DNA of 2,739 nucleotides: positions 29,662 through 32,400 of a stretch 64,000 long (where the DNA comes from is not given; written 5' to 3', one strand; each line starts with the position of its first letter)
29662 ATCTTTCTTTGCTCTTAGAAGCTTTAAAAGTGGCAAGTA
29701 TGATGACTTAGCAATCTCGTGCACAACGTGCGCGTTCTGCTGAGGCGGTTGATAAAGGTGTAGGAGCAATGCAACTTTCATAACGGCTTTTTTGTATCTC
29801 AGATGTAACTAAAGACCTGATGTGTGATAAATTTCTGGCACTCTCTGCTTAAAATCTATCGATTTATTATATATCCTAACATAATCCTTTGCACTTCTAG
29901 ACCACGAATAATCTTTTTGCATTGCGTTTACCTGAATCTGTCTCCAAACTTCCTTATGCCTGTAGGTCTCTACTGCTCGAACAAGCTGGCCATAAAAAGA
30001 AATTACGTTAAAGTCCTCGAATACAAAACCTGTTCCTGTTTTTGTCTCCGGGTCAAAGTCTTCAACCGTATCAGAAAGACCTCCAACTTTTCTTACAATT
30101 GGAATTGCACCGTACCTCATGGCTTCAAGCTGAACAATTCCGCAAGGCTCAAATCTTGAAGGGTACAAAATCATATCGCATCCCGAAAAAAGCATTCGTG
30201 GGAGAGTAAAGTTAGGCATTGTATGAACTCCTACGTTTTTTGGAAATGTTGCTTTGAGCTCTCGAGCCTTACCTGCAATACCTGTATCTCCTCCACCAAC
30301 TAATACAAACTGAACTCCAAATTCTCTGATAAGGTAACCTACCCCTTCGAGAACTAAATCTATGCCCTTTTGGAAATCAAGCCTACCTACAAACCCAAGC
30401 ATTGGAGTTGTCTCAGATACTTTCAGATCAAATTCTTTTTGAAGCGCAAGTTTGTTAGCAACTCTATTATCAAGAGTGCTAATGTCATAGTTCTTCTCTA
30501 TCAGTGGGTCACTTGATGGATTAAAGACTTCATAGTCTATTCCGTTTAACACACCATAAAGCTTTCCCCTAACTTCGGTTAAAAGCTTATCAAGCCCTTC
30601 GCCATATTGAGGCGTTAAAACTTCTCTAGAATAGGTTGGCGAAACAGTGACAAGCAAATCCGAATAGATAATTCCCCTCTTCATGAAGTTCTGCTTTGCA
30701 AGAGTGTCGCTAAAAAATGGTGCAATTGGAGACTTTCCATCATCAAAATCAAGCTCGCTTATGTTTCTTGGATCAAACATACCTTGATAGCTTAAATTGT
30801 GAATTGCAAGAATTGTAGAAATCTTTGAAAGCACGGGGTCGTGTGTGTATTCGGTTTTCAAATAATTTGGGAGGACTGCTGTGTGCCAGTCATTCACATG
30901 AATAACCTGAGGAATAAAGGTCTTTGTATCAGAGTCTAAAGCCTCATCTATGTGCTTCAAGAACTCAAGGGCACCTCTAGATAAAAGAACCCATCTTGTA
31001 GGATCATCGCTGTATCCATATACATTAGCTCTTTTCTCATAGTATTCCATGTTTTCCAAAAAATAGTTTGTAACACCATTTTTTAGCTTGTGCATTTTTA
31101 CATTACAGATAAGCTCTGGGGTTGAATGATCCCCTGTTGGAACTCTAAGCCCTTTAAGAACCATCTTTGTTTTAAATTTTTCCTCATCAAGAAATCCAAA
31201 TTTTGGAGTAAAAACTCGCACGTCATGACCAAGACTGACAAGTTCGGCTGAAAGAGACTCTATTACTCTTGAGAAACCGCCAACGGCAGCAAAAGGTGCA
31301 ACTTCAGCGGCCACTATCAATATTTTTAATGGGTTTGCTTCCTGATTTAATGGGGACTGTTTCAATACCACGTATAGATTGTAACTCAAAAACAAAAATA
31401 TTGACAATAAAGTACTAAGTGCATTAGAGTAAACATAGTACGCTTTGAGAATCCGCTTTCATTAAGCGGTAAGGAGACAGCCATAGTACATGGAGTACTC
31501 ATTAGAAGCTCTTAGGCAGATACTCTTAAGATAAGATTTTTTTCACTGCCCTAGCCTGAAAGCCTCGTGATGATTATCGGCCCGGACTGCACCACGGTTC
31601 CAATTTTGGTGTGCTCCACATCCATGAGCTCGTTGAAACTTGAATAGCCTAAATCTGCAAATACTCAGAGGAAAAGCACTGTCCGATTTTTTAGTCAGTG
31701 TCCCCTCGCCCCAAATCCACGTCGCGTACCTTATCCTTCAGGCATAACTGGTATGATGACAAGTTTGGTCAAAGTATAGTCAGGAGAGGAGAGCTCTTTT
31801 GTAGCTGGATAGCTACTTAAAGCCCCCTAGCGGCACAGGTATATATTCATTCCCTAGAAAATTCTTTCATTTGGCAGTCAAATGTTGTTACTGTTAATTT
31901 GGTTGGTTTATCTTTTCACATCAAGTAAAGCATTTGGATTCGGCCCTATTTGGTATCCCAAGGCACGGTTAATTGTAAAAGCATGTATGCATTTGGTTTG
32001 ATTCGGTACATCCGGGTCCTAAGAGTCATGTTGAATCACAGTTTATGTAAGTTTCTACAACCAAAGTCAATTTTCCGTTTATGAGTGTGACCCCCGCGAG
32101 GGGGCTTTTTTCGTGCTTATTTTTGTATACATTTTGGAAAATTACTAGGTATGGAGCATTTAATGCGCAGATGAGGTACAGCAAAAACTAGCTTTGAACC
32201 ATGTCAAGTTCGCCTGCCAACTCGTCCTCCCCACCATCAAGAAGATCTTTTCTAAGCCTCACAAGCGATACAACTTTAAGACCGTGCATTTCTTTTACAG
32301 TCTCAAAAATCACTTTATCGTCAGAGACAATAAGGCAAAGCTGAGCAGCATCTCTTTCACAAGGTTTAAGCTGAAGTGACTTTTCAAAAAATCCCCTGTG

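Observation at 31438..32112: ~680-nt ORF-free, moderately GC-rich region with its own plus-strand promoter-like element and intrinsic terminator: candidate large ncRNA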

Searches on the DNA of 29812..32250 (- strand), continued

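Call 62: search_with_rna_model(model_id=R1, sources=[L083, L084, L085, L086, L087, L088, L089, L090, L091, L092, L093, L094, L095, L096, L097, L098, L099, L100, L101, L102, L103, L104, L105, L106, L107, L108, L109, L110, L111, L112, L113, L114, L115, L116, L117, L118, L119, L120, L121, L122, L123, L124, L125, L126, L127, L128, L129, L130, L131, L132, L133, L134, L135, L136, L137, L138, L139, L140, L141, L142, L143, L144, L145, L146, L147, L148, L149, L150, L151, L152, L153, L154, L155, L156, L157, L158, L159, L160, L161, L162, L163, L164, L165, L166, L167, L168], max_evalue=10)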
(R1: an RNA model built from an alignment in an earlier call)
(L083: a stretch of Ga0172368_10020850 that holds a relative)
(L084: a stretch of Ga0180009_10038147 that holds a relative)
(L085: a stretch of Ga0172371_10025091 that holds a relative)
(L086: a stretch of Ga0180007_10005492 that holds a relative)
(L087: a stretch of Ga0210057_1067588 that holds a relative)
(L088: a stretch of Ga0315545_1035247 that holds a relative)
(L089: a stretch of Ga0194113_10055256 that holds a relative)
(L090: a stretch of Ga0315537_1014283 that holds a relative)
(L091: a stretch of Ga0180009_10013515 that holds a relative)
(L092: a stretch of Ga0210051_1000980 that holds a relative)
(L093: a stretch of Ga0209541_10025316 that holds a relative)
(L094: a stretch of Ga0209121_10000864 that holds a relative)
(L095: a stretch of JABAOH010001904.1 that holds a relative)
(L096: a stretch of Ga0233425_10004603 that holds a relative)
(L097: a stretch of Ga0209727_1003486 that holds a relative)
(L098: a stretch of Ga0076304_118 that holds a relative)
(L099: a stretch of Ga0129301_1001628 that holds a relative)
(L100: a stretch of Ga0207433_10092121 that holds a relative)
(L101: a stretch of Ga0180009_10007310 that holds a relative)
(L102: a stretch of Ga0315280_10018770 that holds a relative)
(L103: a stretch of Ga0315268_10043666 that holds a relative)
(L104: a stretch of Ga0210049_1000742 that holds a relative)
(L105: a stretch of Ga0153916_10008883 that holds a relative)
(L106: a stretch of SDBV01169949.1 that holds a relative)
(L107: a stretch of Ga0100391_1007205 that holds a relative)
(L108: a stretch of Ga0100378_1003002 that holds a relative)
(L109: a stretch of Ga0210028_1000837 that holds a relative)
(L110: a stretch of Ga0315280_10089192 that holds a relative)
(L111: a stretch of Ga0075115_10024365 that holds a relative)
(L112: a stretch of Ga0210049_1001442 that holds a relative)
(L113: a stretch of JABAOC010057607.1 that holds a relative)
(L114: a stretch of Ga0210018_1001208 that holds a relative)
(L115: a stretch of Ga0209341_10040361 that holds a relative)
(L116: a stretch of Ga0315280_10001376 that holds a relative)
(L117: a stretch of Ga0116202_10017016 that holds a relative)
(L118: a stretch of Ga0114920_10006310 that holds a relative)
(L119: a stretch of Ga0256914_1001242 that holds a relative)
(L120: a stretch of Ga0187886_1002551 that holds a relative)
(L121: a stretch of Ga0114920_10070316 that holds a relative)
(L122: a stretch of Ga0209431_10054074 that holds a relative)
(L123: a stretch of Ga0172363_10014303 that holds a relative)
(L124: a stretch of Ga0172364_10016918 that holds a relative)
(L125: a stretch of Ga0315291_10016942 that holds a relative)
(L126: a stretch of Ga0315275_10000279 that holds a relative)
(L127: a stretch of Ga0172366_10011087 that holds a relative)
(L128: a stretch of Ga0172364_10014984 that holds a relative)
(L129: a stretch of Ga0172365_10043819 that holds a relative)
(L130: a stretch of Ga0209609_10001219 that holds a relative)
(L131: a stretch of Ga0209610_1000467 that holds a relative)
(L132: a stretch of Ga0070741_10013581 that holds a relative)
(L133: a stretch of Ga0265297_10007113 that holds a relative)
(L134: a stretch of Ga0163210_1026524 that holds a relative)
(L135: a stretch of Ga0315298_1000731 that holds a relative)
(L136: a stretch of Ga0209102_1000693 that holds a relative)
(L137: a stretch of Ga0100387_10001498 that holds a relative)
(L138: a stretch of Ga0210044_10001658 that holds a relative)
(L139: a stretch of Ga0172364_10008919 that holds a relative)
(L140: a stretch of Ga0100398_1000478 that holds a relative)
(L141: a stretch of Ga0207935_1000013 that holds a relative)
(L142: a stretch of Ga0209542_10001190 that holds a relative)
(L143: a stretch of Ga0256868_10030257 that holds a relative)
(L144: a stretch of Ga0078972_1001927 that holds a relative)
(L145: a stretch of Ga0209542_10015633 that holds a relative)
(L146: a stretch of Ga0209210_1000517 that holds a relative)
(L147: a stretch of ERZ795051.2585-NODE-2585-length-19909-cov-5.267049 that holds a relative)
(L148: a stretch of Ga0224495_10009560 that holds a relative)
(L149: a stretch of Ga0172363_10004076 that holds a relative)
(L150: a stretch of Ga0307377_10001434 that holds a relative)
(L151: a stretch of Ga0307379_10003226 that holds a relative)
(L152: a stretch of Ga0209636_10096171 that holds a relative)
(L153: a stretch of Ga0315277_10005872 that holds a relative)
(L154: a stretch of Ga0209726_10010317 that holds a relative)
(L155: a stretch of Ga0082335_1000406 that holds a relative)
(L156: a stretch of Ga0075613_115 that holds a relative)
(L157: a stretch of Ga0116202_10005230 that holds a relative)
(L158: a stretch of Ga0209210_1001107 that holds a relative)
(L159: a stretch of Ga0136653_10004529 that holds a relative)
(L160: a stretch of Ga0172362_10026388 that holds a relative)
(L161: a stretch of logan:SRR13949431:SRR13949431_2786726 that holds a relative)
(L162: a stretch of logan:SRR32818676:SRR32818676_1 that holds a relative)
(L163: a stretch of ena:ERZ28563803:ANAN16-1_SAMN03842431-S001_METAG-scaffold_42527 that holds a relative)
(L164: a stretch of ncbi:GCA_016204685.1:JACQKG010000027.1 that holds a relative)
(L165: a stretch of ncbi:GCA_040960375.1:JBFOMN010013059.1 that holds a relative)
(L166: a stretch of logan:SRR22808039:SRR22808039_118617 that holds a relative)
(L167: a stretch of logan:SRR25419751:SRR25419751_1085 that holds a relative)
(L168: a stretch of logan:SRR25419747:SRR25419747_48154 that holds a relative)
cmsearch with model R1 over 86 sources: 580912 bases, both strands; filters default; matches with E-value up to 10: 11.
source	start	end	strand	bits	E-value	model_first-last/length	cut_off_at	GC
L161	181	324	-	94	2.9e-19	1-175/175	no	0.39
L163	2314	2454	-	80.5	4.1e-16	1-175/175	no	0.35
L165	2656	2795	-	73.3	1.9e-14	1-175/175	no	0.36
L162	2705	2846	-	71.7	4.6e-14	1-175/175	no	0.33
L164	2450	2588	-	57.6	9e-11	1-175/175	no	0.41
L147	379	522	-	16.5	0.37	1-175/175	no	0.31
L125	7716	7813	+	15.3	0.68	1-175/175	no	0.3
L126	8192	8289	+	15.3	0.68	1-175/175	no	0.3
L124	5290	5405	+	14.2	1.2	1-175/175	no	0.37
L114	7283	7377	-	14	1.4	1-175/175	no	0.33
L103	3750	3882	-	12.5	3.2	1-175/175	no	0.35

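Call 73: search_with_rna_model(model_id=R1, sources=[L169, L170, L171, L172], max_evalue=10)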
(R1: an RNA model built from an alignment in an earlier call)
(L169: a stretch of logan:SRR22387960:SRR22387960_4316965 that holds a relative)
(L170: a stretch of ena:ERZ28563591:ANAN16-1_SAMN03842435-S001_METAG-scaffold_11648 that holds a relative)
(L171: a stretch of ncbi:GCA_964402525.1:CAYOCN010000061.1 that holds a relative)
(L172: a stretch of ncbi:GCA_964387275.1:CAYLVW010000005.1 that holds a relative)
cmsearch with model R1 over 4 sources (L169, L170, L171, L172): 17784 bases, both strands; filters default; matches with E-value up to 10: 2.
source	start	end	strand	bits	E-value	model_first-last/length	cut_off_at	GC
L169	705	849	-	14.3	0.037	1-175/175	no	0.39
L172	2773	2813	-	11.2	0.19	68-108/175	no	0.24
